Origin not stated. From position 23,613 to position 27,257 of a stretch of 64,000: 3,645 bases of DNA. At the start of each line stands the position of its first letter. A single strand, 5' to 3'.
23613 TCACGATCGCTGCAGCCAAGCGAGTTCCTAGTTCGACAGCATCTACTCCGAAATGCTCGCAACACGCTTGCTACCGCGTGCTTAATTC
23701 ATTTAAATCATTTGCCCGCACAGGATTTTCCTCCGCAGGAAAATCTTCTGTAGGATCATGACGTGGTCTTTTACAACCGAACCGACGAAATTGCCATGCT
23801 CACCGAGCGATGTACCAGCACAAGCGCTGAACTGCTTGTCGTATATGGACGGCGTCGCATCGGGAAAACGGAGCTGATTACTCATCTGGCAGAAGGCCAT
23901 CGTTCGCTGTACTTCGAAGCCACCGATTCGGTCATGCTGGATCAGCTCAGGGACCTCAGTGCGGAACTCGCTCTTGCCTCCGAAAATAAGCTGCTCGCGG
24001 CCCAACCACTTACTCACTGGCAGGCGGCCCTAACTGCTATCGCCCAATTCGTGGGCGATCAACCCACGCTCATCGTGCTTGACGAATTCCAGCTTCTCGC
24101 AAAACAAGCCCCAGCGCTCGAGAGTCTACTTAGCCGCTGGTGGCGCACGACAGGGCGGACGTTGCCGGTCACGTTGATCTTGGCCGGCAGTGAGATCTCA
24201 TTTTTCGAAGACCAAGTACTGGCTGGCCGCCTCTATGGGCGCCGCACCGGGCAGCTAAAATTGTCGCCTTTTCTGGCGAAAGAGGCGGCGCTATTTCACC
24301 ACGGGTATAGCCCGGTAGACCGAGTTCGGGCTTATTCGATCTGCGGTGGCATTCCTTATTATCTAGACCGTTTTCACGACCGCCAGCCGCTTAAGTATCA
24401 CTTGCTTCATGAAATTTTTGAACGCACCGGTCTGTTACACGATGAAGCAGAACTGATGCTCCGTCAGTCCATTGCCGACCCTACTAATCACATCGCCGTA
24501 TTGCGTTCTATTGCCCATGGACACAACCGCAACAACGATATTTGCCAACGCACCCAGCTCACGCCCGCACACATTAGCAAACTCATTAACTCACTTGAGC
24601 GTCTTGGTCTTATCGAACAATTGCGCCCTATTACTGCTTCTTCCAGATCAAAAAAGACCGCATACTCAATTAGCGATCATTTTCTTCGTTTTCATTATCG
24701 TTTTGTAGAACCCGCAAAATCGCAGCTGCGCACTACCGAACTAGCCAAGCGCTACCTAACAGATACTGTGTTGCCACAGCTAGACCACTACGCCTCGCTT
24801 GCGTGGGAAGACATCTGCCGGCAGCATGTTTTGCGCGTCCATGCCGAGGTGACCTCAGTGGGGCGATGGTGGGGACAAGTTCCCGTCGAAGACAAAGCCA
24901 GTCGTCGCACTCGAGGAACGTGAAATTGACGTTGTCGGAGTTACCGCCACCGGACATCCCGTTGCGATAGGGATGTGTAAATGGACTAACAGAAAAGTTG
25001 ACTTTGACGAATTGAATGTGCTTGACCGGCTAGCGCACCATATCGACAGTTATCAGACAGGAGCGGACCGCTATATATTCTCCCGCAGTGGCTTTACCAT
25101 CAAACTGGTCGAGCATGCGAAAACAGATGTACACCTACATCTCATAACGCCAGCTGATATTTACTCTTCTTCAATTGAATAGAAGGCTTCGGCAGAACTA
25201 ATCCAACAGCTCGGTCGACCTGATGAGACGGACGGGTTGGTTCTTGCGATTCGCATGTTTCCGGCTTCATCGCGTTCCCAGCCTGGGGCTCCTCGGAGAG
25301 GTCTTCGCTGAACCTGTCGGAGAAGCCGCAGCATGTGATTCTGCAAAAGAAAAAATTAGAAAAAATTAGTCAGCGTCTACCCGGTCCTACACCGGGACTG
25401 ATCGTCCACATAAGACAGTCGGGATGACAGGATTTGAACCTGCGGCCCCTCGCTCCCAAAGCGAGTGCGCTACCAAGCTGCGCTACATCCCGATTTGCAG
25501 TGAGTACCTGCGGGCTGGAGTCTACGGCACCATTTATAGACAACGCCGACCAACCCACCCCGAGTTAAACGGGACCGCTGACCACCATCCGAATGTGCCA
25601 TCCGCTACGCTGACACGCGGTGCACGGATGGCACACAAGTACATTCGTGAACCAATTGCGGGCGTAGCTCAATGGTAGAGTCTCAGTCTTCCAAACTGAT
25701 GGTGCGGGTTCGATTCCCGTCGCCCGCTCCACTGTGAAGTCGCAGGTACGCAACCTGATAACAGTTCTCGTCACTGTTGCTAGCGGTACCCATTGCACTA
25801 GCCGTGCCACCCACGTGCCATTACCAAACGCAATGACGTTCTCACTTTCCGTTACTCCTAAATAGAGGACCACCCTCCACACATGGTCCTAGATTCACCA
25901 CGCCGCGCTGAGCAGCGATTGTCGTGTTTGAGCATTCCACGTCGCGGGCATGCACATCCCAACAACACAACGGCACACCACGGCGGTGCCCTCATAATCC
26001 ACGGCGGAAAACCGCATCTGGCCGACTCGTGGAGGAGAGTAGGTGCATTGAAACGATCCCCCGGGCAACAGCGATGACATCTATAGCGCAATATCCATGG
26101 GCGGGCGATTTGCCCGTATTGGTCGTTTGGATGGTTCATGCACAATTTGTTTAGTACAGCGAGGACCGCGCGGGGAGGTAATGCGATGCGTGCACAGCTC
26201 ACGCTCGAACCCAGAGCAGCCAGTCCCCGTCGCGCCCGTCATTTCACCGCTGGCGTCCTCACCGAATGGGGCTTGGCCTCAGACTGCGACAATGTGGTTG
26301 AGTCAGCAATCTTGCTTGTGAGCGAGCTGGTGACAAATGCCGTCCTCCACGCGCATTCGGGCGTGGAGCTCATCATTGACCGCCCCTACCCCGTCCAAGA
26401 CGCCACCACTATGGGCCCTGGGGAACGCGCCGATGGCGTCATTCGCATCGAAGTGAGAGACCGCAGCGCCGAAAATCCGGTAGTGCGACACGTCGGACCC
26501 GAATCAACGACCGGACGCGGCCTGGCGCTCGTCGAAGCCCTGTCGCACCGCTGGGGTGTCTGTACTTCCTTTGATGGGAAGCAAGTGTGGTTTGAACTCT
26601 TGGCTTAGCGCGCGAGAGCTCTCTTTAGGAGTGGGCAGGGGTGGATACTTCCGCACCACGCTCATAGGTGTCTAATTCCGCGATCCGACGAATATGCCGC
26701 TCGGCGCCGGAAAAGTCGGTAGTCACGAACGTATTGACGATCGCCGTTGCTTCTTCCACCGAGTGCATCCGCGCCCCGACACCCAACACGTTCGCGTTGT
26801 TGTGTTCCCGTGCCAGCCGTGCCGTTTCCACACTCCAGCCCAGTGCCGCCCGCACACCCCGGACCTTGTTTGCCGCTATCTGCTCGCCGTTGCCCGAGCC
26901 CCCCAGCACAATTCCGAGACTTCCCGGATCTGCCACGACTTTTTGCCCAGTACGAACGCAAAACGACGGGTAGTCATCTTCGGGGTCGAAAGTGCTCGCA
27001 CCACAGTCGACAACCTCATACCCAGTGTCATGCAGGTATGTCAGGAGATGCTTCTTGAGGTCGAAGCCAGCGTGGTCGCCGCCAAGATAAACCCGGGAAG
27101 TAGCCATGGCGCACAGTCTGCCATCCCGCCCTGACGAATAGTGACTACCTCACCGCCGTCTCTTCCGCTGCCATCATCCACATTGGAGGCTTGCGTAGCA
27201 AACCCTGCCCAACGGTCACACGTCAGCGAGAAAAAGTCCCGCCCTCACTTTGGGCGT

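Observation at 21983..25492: Decayed genomic island at tRNA-Pro bounded by an 85-bp direct repeat carrying a truncated tRNA copy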

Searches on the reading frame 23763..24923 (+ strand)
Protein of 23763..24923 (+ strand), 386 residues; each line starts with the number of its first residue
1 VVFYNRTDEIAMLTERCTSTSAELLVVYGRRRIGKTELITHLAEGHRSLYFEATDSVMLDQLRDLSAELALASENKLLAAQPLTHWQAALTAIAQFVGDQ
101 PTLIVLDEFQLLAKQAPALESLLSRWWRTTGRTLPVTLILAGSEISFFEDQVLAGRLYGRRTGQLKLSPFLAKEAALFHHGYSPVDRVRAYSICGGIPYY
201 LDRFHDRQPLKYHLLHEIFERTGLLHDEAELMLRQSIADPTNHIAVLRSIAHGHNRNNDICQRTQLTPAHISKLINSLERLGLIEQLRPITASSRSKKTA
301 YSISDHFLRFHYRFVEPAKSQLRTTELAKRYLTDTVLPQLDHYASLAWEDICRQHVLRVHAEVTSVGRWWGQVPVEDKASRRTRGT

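Call 9: search_protein_families(library=pfam, proteins=[window:23763-24923:+], max_evalue=0.01)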
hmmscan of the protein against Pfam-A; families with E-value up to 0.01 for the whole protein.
window:23763-24923:+ (386 aa): 11 families
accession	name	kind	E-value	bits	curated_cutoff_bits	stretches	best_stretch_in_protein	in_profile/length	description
PF01637.24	ATPase_2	-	5.6e-16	59.5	33.2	1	3-202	1-223/225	ATPase domain predominantly from Archaea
PF13401.12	AAA_22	-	1.6e-09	38.6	27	1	21-144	4-124/130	AAA domain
PF13173.12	AAA_14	-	1.1e-07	32.4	27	1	23-174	3-127/129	AAA domain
PF03008.20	DUF234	-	3.2e-07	31.1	22.5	1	312-371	2-65/100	Archaea bacterial proteins of unknown function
PF13191.12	AAA_16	-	1.9e-06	28.9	32.6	1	3-124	2-157/167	AAA ATPase domain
PF13463.12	HTH_27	-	3.4e-06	27.7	22.2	1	242-286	4-50/68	Winged helix DNA-binding domain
PF09339.16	HTH_IclR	-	9.3e-06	25.8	22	1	244-287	6-51/52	IclR helix-turn-helix domain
PF24409.1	wHTH-PRTase_assc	-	4.8e-05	23.7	27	1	244-295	1-52/83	wHTH-PRTase associated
PF12802.13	MarR_2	-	0.00011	22.7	27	1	242-286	6-52/61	MarR family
PF14394.12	DUF4423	-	0.00014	22.1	30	1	254-338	36-123/165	Domain of unknown function (DUF4423)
PF25201.1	nSTAND6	-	0.0055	17.2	27.7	0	4-61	2-62/148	Novel STAND NTPase 6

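Call 25: find_encoding_contigs(protein=window:23763-24923:+, flank=10000, max_places=10)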
Protein window:23763-24923:+ (386 aa): no gene with exactly this product is on record in the collection.

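Call 26: find_homologous_proteins(query=window:23763-24923:+, max_evalue=1e-10)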
Query window:23763-24923:+ (386 aa): 1591 proteins with E <= 1e-10 among 8000 candidates; the best 120 are listed.
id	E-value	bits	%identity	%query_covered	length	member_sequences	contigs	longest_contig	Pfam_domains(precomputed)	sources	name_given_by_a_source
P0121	3.4e-256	867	100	100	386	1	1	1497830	PF13173.13,PF03008.21,PF09339.17,PF13401.13,PF01637.25,PF13191.13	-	-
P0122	3.0e-187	641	75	97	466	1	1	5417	PF13173.13,PF03008.21,PF13401.13,PF01637.25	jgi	jgi:AAA+ ATPase superfamily predicted ATPase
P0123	2.1e-186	638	74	97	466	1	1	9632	PF13173.13,PF03008.21,PF13401.13,PF01637.25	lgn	-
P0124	6.3e-186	636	74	99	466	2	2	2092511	PF13173.13,PF03008.21,PF13401.13,PF01637.25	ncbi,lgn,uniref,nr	ncbi:ATP-binding protein [Prauserella muralis]|uniref:ATPase n=1 Tax=Prauserella muralis TaxID=58806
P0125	2.0e-184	631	75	97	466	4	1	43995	PF13173.13,PF03008.21,PF13401.13,PF01637.25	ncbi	ncbi:MAG: ATP-binding protein [Haloechinothrix sp.]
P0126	4.1e-184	630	73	97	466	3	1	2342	PF13173.13,PF03008.21,PF13401.13,PF01637.25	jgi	jgi:uncharacterized protein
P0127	8.5e-184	629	73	99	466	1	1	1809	PF13173.13,PF03008.21,PF13401.13,PF01637.25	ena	-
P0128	4.9e-183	627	73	99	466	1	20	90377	PF13173.13,PF03008.21,PF13401.13,PF01637.25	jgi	jgi:uncharacterized protein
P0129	7.9e-183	626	73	97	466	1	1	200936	PF13173.13,PF03008.21,PF09339.17,PF13401.13,PF01637.25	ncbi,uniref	ncbi:ATP-binding protein [Planomonospora corallina]|uniref:ATP-binding protein n=1 Tax=Planomonospor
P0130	1.1e-182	625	73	97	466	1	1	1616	PF13173.13,PF03008.21,PF13401.13,PF01637.25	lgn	-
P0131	1.2e-182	625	73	99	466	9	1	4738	PF13173.13,PF03008.21,PF13401.13,PF01637.25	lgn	-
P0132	6.9e-182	623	74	96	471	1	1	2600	PF13173.13,PF03008.21,PF13401.13,PF01637.25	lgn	-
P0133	7.4e-182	623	74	97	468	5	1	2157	PF13173.13,PF03008.21,PF09339.17,PF13401.13,PF01637.25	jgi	jgi:uncharacterized protein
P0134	7.7e-182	623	74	96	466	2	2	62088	PF13173.13,PF03008.21,PF13401.13,PF01637.25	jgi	jgi:AAA+ ATPase superfamily predicted ATPase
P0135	1.0e-181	622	72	97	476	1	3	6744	PF13173.13,PF03008.21,PF13401.13,PF01637.25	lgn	-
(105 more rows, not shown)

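Call 27: find_encoding_contigs(protein=P0124, flank=8000, max_places=3)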
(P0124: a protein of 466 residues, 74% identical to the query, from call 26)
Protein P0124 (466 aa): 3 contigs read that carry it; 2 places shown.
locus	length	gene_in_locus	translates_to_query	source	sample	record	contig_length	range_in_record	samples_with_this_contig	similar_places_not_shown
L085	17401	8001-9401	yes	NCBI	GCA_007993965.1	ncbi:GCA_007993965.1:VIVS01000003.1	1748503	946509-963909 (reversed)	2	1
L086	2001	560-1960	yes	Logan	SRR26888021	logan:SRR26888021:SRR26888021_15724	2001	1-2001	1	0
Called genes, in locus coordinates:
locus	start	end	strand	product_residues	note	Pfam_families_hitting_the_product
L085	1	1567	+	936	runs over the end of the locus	PF13510:Fer2_4, PF10588:NADH-G_4Fe-4S_3, PF00037:Fer4 (faint), PF12838:Fer4_7, PF22117:Fer4_Nqo3 (weak), PF04879:Molybdop_Fe4S4, PF00384:Molybdopterin, PF01568:Molydop_binding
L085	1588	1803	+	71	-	PF11390:FdsD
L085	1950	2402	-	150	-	PF04075:F420H2_quin_red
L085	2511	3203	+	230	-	PF00440:TetR_N, PF13305:TetR_C_33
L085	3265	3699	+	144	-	PF02566:OsmC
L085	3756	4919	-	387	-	PF00109:ketoacyl-synt, PF02801:Ketoacyl-synt_C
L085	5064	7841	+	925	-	PF00989:PAS, PF13188:PAS_8 (weak), PF08448:PAS_4 (weak), PF13426:PAS_9, PF00989:PAS (weak), PF08448:PAS_4, PF00990:GGDEF, PF00563:EAL, +4 more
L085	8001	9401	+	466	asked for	PF01637:ATPase_2, PF13173:AAA_14, PF13401:AAA_22, PF03008:DUF234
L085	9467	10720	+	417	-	PF13384:HTH_23 (faint), PF13936:HTH_38, PF00665:rve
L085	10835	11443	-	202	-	PF02589:LUD_dom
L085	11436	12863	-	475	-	PF02589:LUD_dom, PF13187:Fer4_9 (faint), PF13183:Fer4_8, PF13237:Fer4_10 (faint), PF00037:Fer4 (faint), PF13484:Fer4_16 (weak), PF13534:Fer4_17 (weak), PF11870:LutB_C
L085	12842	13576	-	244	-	PF02754:CCG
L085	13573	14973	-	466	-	PF00370:FGGY_N, PF02782:FGGY_C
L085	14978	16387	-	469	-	PF02952:Fucose_iso_C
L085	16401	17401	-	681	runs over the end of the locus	PF00596:Aldolase_II, PF00106:adh_short, PF08659:KR, PF13561:adh_short_C2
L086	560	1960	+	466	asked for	PF01637:ATPase_2, PF13173:AAA_14, PF13401:AAA_22, PF03008:DUF234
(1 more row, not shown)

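Call 28: find_encoding_contigs(protein=P0123, flank=8000, max_places=3)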
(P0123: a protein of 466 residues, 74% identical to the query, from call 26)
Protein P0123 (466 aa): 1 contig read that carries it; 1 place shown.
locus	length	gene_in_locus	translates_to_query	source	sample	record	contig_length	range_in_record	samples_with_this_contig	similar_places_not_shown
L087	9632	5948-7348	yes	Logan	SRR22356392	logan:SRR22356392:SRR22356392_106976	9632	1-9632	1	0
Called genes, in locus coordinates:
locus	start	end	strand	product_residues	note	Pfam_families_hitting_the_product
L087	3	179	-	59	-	?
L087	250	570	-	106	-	PF26519:BsaP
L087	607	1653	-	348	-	PF04055:Radical_SAM, PF06968:BATS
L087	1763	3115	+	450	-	PF00202:Aminotran_3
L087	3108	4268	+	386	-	PF00155:Aminotran_1_2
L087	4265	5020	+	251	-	PF01656:CbiA, PF07755:DUF1611 (faint), PF13500:AAA_26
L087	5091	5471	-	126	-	PF01850:PIN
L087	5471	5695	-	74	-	PF02604:PhdYeFM_antitox (weak)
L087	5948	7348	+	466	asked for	PF01637:ATPase_2, PF13173:AAA_14, PF13401:AAA_22, PF03008:DUF234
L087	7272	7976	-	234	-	PF01569:PAP2 (weak)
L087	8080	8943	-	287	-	-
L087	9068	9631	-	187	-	?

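Call 54: search_protein_families(library=padloc, proteins=[window:23763-24923:+, P0124], max_evalue=0.01)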
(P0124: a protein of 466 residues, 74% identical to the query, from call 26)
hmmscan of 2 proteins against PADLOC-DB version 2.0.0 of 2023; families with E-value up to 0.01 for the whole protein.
window:23763-24923:+ (386 aa): 13 families
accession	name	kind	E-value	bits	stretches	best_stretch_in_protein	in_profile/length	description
PDLC04984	PDC-S27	-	2.2e-51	173.2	1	5-361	6-367/474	-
PDLC04985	PDC-S27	-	2.9e-19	67.4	1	3-354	6-367/484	-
PDLC04789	PDC-S01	-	8.4e-08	29.6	1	21-295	16-254/375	-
PDLC04791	PDC-S01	-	6.5e-07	26.4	1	4-150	2-127/395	-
PDLC04790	PDC-S01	-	3.7e-06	23.9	0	83-296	61-279/422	-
PDLC04787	PDC-S01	-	1.2e-05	22.4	1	21-220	26-204/412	-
PDLC04786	PDC-S01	-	1.5e-05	21.9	1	19-120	17-107/439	-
PDLC01848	CARF3--CARF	-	4e-05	21.4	1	241-294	137-189/197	-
PDLC02933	PRTase_III-A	-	6.6e-05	20.6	1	234-296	279-338/368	-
PDLC01879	CARF3--CARF_TM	-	0.0001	20.1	1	242-305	157-211/222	-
PDLC04792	PDC-S01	-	0.00037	17.2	1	18-112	15-98/452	-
PDLC04788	PDC-S01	-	0.0015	15.5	0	11-147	8-124/448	-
PDLC04140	mad8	-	0.0036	14.9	0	81-151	172-240/314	mads_8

P0124 (466 aa): 12 families
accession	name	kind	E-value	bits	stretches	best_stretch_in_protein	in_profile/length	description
PDLC04984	PDC-S27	-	1.1e-46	157.7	1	2-357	3-363/474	-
PDLC04985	PDC-S27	-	1.2e-17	62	1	2-416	5-426/484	-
PDLC04791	PDC-S01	-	2e-06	24.7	1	9-157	6-137/395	-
PDLC04789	PDC-S01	-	1.4e-05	22.3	1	22-68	17-65/375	-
PDLC04787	PDC-S01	-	6e-05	20.1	1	19-220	24-204/412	-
PDLC01848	CARF3--CARF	-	0.00026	18.7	1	241-292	137-187/197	-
PDLC04790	PDC-S01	-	0.00064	16.5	0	211-296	194-279/422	-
PDLC01044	Csa3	-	0.00083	17.3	1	240-297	135-191/194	Type I-A associated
PDLC03922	MkoB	-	0.001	16.5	1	243-298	31-89/610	-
PDLC04786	PDC-S01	-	0.0026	14.6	0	23-111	21-98/439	-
PDLC02933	PRTase_III-A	-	0.004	14.8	1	234-292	279-334/368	-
PDLC04140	mad8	-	0.0043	14.6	0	79-148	172-237/314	mads_8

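Call 55: search_protein_families(library=phrogs, proteins=[window:23763-24923:+], max_evalue=0.01)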
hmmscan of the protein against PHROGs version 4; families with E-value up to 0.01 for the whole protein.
window:23763-24923:+ (386 aa): 2 families
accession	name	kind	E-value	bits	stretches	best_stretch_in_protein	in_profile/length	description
phrog_296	-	integration and excision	0.00075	19.3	1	18-122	314-408/626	DNA transposition protein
phrog_168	-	DNA, RNA and nucleotide metabolism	0.0024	18.6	0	23-121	43-122/314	clamp loader of DNA polymerase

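Call 56: search_protein_families(library=ncbifam, proteins=[window:23763-24923:+, P0124], max_evalue=0.01)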
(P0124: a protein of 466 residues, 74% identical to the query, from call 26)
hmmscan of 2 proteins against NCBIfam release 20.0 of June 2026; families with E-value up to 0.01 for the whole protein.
window:23763-24923:+ (386 aa): 0 families

P0124 (466 aa): 0 families

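Call 66: search_dna_similar(query=window:23763-24923:+, collection=plasmids, mode=protein, max_rows=12, max_evalue=1e-20)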
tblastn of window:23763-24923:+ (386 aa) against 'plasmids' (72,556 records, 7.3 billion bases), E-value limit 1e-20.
Records with a match: 132; places in all: 150; records where one place covers at least 80% of the query: 130.
Best place of each record, by identity: <60% 132.
By first word of the organism name: Rhizobium 17; Haladaptatus 9; Natrinema 9; Haloferax 7; Halorussus 6; Natribaculum 5; Halobaculum 5; Natronorubrum 4; Mesorhizobium 4; Halorubrum 3; and 44 more.
By predicted mobility (MOB-suite, as given by PLSDB): non-mobilizable 109; conjugative 19; mobilizable 4.
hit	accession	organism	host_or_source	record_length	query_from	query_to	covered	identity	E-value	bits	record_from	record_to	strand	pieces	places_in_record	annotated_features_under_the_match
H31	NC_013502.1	Rhodothermus marinus DSM 4252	-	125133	3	370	95%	37.9%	4e-66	234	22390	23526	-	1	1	ATP-binding protein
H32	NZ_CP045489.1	Natronorubrum aibiense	single cell,Xinjiang Aibi Salt Lake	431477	3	386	99%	34.8%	8e-57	207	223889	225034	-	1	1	ATP-binding protein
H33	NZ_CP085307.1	Haladaptatus pallidirubidus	cell culture,saline soil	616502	3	386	99%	34.5%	2e-56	206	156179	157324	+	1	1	ATP-binding protein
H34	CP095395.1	Natribaculum longum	cell culture,saline soil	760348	3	386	99%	34.3%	2e-57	209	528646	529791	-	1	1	none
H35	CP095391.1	Natribaculum breve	cell culture,saline soil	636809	3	386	99%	34.0%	6e-56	205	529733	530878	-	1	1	none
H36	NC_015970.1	Rhodothermus marinus SG0.5JP17-172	-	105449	5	370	90%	37.4%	4e-48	219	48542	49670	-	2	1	ATP-binding protein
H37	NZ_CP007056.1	Halostagnicola larsenii XH-48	-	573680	3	370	95%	34.4%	2e-55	204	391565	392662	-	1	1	ATP-binding protein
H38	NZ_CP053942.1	Halorubrum salinarum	soil,single cell,solar salt farm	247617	3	370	95%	34.3%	2e-55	203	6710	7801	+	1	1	ATP-binding protein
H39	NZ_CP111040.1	Haladaptatus caseinilyticus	cell culture,sediment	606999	2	370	96%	33.9%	3e-56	206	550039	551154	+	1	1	ATP-binding protein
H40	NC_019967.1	Natrinema pellirubrum DSM 15624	-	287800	3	370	95%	33.9%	2e-53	197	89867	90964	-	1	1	ATP-binding protein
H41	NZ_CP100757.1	Natrinema gelatinilyticum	marine sediment,sediment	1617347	3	370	95%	33.8%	2e-50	189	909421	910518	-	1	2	record has no annotation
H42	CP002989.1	halophilic archaeon DL31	-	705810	3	370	95%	33.8%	9e-53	196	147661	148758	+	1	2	hypothetical protein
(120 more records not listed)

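Call 67: find_related_loci(query=window:23763-24923:+, collection=viral_contigs, flank=8000)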
Query window:23763-24923:+ (386 aa) in viral_contigs; peptide patterns used: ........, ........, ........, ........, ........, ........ (x = any residue, [..] = any of these).
10 stretches matched a pattern, but none encodes a relative of the query by tblastn (E <= 1e-3).

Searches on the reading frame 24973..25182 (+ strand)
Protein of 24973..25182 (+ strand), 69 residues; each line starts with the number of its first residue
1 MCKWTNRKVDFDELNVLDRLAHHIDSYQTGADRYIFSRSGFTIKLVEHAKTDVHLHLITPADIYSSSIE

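Call 9: search_protein_families(library=pfam, proteins=[window:24973-25182:+], max_evalue=0.01)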
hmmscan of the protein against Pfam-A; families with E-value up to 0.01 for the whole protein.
window:24973-25182:+ (69 aa): 0 families

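Call 73: find_encoding_contigs(protein=window:24973-25182:+, flank=10000, max_places=10)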
Protein window:24973-25182:+ (69 aa): no gene with exactly this product is on record in the collection.

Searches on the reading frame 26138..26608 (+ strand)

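Call 9: search_protein_families(library=pfam, proteins=[window:26138-26608:+], max_evalue=0.01)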
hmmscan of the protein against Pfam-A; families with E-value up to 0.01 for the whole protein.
window:26138-26608:+ (156 aa): 2 families
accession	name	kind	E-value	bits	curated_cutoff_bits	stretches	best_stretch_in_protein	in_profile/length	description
PF13581.12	HATPase_c_2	-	5.8e-08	33.2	27.4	1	25-151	3-124/127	Histidine kinase-like ATPase domain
PF02518.31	HATPase_c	-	0.00095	20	26.4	1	58-154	7-107/111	Histidine kinase-, DNA gyrase B-, and HSP90-like ATPase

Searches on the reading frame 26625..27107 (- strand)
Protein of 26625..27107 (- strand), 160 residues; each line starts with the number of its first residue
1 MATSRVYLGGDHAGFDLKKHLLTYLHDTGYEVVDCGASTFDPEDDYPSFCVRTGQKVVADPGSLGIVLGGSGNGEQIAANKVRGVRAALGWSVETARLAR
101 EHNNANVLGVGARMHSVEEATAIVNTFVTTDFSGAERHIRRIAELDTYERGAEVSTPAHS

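Call 38: find_encoding_contigs(protein=window:26625-27107:-, flank=10000, max_places=10)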
Protein window:26625-27107:- (160 aa): 1 contig read that carries it; 1 place shown.
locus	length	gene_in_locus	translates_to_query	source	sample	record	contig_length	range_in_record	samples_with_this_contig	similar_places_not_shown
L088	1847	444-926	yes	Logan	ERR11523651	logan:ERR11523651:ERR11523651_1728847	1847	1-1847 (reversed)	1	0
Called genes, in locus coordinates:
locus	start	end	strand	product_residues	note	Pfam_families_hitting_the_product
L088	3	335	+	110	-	?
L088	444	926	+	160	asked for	PF02502:LacAB_rpiB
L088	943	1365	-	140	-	PF13581:HATPase_c_2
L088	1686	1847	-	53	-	?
